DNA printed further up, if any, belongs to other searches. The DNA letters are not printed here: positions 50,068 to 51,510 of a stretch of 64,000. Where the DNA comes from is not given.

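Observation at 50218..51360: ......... intein inserted exactly in the P-loop (GYGK|T) of an SNF2-RING helicase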

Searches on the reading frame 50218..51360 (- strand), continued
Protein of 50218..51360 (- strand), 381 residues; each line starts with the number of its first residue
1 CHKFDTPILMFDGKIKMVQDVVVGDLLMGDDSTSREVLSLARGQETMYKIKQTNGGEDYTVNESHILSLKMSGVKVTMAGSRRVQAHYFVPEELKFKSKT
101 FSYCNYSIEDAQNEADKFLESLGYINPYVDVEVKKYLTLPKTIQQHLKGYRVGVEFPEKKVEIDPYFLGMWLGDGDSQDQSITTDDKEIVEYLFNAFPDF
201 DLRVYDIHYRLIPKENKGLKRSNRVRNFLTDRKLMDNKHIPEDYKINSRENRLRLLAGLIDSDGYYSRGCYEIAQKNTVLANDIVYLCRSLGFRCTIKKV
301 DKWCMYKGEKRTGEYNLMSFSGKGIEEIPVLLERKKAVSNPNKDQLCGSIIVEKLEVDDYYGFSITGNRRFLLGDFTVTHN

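Call 33: search_protein_families(library=pfam, proteins=[P0097, P0100, P0172, P0092, P0157, P0074, P0076], max_evalue=0.001)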
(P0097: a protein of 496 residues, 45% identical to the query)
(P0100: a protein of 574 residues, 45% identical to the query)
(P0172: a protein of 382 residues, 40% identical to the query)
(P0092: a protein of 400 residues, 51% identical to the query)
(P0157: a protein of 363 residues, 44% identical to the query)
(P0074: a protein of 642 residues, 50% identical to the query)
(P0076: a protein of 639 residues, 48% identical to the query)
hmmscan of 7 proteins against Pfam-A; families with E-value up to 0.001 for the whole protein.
P0097 (496 aa): 4 families
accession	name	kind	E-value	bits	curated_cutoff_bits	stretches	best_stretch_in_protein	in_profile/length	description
PF05203.21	Hom_end_hint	-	4.8e-21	76.2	32.1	1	82-469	1-228/228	Hom_end-associated Hint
PF05204.19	Hom_end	-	3.6e-08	33.9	21.1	1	329-414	2-89/110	Homing endonuclease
PF00176.29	SNF2-rel_dom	-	1.3e-05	24.9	24.9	0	15-42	1-29/290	SNF2-related domain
PF14528.11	LAGLIDADG_3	-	2.9e-05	24.7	22.5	0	341-394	3-64/82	LAGLIDADG-like domain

P0100 (574 aa): 4 families
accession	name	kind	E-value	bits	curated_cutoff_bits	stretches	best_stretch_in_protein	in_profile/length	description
PF05203.21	Hom_end_hint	-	8.1e-23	82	32.1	1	45-410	3-228/228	Hom_end-associated Hint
PF05204.19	Hom_end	-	9.8e-09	35.7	21.1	1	270-351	2-85/110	Homing endonuclease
PF00176.29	SNF2-rel_dom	-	1.1e-06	28.4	24.9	1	420-567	38-155/290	SNF2-related domain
PF14528.11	LAGLIDADG_3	-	4.4e-06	27.3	22.5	1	282-339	3-63/82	LAGLIDADG-like domain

P0172 (382 aa): 1 family
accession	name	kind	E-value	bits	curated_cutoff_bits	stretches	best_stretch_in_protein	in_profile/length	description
PF05203.21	Hom_end_hint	-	6.9e-17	62.6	32.1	1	67-338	1-228/228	Hom_end-associated Hint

P0092 (400 aa): 3 families
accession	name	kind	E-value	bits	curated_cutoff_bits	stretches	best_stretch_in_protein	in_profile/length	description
PF05203.21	Hom_end_hint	-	2.7e-15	57.4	32.1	1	64-208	1-167/228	Hom_end-associated Hint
PF14528.11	LAGLIDADG_3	-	0.0004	21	22.5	1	301-363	3-71/82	LAGLIDADG-like domain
PF05204.19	Hom_end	-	0.00082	19.9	21.1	0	289-368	2-86/110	Homing endonuclease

P0157 (363 aa): 4 families
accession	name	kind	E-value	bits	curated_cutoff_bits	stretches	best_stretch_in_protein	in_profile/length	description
PF05203.21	Hom_end_hint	-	4.2e-19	69.9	32.1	1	39-175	1-150/228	Hom_end-associated Hint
PF05204.19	Hom_end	-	1.5e-06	28.7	21.1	1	256-331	9-87/110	Homing endonuclease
PF14528.11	LAGLIDADG_3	-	1.2e-05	25.9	22.5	0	261-334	4-75/82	LAGLIDADG-like domain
PF00176.29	SNF2-rel_dom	-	0.00021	20.9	24.9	1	8-39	1-31/290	SNF2-related domain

P0074 (642 aa): 5 families
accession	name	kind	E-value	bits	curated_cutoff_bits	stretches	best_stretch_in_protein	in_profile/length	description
PF05203.21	Hom_end_hint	-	8.2e-27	95.1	32.1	2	125-255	1-149/228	Hom_end-associated Hint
PF04851.21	ResIII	-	1.1e-09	38.8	22.5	1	524-637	37-164/164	Type III restriction enzyme, res subunit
PF00270.35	DEAD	-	2.3e-07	31.1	26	1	535-636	45-161/167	DEAD/DEAH box helicase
PF14528.11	LAGLIDADG_3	-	2.7e-05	24.8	22.5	1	391-467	2-75/82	LAGLIDADG-like domain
PF05204.19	Hom_end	-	8.4e-05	23.1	21.1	0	391-465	13-88/110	Homing endonuclease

P0076 (639 aa): 3 families
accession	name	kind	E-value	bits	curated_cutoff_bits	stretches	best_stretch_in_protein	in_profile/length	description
PF05203.21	Hom_end_hint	-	3.9e-23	83.1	32.1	2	63-133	1-80/228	Hom_end-associated Hint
PF14528.11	LAGLIDADG_3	-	4.3e-07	30.5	22.5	1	306-375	3-68/82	LAGLIDADG-like domain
PF05204.19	Hom_end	-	1.2e-05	25.8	21.1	1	294-358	2-66/110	Homing endonuclease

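Call 34: find_related_loci(query=window:50218-51360:-, collection=viral_contigs, flank=4000)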
Query window:50218-51360:- (381 aa) in viral_contigs; peptide patterns used: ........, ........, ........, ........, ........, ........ (x = any residue, [..] = any of these).
48 stretches matched a pattern; 46 encode a relative of the query (tblastn E <= 1e-3); 46 distinct loci.
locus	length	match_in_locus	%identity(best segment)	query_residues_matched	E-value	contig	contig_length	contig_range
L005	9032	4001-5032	50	1-381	5e-101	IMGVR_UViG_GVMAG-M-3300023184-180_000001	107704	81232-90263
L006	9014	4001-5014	46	1-381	1e-97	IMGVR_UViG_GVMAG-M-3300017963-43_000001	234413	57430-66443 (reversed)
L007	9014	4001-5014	46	1-381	1e-97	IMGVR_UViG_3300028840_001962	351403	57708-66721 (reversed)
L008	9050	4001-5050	46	1-381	7e-95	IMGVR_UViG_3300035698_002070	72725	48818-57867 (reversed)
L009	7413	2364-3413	46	1-381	1e-94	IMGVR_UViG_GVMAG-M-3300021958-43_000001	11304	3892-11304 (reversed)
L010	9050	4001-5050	46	1-381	3e-94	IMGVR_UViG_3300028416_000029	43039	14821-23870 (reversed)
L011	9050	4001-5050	46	1-381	3e-94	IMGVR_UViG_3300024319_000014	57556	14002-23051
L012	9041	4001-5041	45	1-381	1e-92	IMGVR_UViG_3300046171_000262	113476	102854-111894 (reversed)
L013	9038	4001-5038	45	1-381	3e-92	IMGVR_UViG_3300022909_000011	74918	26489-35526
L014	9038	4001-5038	45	1-381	3e-92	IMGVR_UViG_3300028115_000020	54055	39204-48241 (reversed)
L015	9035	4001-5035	45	1-381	1e-91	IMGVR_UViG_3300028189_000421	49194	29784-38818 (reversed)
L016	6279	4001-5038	45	1-381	2e-91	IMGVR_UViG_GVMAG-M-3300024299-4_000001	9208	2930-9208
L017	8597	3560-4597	46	1-381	1e-91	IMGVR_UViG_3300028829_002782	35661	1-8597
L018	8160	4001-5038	45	1-381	2e-90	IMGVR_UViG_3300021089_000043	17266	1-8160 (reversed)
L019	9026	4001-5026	44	1-381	1e-89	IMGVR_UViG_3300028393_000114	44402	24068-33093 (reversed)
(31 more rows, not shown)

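Call 47: predict_structure(alignment_id=A2)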
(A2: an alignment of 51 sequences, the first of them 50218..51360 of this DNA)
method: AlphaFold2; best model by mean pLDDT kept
length: 381 residues; sequences in the alignment: 51
mean_pLDDT: 95.2   pTM: 0.92
mean pLDDT of the five models: 95.2, 94.4, 94.1, 93.7, 93.3
residues with pLDDT >= 90: 343; 70-90: 32; 50-70: 6; < 50: 0
segments of 3 or more residues with pLDDT < 50: none
pLDDT, mean of each block of 10 residues (from residue 1): 97 98 98 98 98 94 98 95 97 96 98 98 95 98 97 98 97 94 95 91 84 69 89 96 98 99 96 97 98 97 92 97 97 95 89 98 97 98 85
secondary structure, 60 per line:
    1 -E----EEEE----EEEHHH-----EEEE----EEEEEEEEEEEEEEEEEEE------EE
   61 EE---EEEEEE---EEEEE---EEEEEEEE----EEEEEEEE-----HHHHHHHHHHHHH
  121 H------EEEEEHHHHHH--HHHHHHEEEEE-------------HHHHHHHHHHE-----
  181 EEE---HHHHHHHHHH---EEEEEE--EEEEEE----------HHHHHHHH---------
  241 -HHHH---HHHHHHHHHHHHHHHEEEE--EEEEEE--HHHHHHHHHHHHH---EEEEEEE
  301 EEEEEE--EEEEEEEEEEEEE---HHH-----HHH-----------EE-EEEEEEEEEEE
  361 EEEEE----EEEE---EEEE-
elements in order: E7-10 E15-17 E26-29 E34-52 E59-62 E66-71 E75-79 E83-90 E95-102 H108-121 E128-132 H133-138 H141-146 E147-151 H165-174 E181-183 H187-196 E200-205 E208-213 H224-231 H242-245 H249-263 E264-267 E270-275 H278-290 E294-306 E309-321 E350-365 E370-373 E377-380

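Call 49: fold_search(model_id=the predicted structure, library=pdb)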
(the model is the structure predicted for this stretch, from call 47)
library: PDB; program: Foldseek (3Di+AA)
matches with E <= 10: 534; with E <= 0.001: 51
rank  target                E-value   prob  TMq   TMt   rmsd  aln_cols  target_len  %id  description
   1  1lwt_A                1.1e-27  1.00  0.76  0.65   6.0       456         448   21  Crystal structure of the intein homing endonuclease PI-SceI bound to its substrate DNA (Ca2+ free) (released 2002-09-27)
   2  1vde_A                3.9e-27  1.00  0.73  0.65   6.1       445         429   20  PI-SCEI, A HOMING ENDONUCLEASE WITH PROTEIN SPLICING ACTIVITY (released 1998-04-08)
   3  1jva_B                6.5e-27  1.00  0.71  0.64   6.4       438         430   20  CRYSTAL STRUCTURE OF THE VMA1-DERIVED ENDONUCLEASE BEARING THE N AND C EXTEIN PROPEPTIDES (released 2002-08-29)
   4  1vde_B                7.6e-27  1.00  0.71  0.64   6.6       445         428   21  PI-SCEI, A HOMING ENDONUCLEASE WITH PROTEIN SPLICING ACTIVITY (released 1998-04-08)
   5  1ef0_A                9.1e-27  1.00  0.70  0.64   6.4       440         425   21  CRYSTAL STRUCTURE OF PI-SCEI MINIPRECURSOR (released 2000-06-07)
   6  1um2_B                1.3e-26  1.00  0.72  0.66   6.3       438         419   20  Crystal Structure of the Vma1-Derived Endonuclease with the Ligated Extein Segment (released 2004-09-22)
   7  1dfa                  2.0e-26  1.00  0.71  0.67   5.9       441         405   21  CRYSTAL STRUCTURE OF PI-SCEI IN C2 SPACE GROUP (released 1999-12-08)
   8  1jva_A                3.2e-26  1.00  0.73  0.66   6.1       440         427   20  CRYSTAL STRUCTURE OF THE VMA1-DERIVED ENDONUCLEASE BEARING THE N AND C EXTEIN PROPEPTIDES (released 2002-08-29)
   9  1lws_A                1.8e-25  1.00  0.76  0.68   5.5       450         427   22  Crystal structure of the intein homing endonuclease PI-SceI bound to its recognition sequence (released 2002-09-27)
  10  1um2_A                7.6e-25  1.00  0.75  0.69   5.8       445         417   22  Crystal Structure of the Vma1-Derived Endonuclease with the Ligated Extein Segment (released 2004-09-22)
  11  1ef0_B                9.5e-25  1.00  0.69  0.67   6.9       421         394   21  CRYSTAL STRUCTURE OF PI-SCEI MINIPRECURSOR (released 2000-06-07)
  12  7qsu                  3.3e-15  1.00  0.56  0.58   6.5       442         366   14  Crystal structure of homing endonuclease-associated TliVMA intein (C1A, d333-339) (released 2022-03-30)
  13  7qss                  7.0e-12  1.00  0.56  0.50   7.7       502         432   12  Crystal structure of homing endonuclease-associated TliVMA intein (C1A) (released 2022-03-30)
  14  1gpp                  9.0e-11  1.00  0.40  0.66   8.6       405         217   13  Crystal structure of the S.cerevisiae Homing Endonuclease PI-SceI Domain I (released 2002-09-19)
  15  1dq3                  3.2e-09  1.00  0.60  0.51   6.0       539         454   11  CRYSTAL STRUCTURE OF AN ARCHAEAL INTEIN-ENCODED HOMING ENDONUCLEASE PI-PFUI (released 2000-07-05)
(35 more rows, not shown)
